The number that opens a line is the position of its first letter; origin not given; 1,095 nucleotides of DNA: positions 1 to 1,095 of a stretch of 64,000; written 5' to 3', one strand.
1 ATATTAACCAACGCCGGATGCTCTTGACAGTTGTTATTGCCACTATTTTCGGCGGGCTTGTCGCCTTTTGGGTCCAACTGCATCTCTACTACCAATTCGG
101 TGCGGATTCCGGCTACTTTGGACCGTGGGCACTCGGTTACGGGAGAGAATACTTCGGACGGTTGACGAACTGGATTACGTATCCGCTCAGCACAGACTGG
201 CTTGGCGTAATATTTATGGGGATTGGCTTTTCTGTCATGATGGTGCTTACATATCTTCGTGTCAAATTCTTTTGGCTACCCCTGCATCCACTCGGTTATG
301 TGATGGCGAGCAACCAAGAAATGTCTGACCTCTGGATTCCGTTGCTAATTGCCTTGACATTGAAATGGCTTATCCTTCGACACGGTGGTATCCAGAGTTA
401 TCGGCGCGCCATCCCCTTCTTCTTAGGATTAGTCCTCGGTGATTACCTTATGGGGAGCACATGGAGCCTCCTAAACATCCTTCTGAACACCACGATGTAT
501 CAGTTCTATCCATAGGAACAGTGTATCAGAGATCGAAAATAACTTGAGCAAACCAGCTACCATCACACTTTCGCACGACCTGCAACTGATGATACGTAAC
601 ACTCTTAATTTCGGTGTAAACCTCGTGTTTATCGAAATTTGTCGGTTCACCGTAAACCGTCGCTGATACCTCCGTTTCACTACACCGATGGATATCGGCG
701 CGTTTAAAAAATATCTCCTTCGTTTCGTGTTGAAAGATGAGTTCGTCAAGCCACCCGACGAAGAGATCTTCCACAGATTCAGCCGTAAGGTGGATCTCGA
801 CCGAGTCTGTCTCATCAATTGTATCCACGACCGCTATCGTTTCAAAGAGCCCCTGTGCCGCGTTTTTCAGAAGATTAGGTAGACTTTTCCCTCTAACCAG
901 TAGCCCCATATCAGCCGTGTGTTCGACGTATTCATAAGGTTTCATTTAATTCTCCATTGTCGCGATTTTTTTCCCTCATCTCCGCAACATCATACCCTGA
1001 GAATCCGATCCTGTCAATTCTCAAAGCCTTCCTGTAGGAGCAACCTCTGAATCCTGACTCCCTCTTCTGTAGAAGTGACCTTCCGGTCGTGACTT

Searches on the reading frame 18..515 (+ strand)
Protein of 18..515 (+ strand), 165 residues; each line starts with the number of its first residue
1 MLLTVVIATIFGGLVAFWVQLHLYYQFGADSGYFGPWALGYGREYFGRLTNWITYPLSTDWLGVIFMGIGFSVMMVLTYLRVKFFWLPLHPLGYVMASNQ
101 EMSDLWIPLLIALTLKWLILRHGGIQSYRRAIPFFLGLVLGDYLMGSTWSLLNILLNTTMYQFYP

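Call 41: search_protein_families(library=pfam, proteins=[window:18-515:+])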
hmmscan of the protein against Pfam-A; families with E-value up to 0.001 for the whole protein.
window:18-515:+ (165 aa): 1 family
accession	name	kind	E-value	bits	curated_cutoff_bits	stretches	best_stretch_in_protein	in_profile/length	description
PF20580.3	DUF6784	-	3.3e-36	123.9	26.4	1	64-164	1-100/101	Domain of unknown function (DUF6784)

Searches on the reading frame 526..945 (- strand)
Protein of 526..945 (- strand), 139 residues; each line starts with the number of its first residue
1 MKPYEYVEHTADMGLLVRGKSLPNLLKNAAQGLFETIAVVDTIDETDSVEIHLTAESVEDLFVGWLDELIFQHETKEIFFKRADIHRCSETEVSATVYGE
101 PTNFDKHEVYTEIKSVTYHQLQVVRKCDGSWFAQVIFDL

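Call 41: search_protein_families(library=pfam, proteins=[window:526-945:-])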
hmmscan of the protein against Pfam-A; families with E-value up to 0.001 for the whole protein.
window:526-945:- (139 aa): 1 family
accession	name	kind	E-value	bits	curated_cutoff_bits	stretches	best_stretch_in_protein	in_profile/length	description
PF01951.21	Archease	-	2.1e-39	135.4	25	1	4-139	1-136/136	Archease protein family (MTH1598/TM1083)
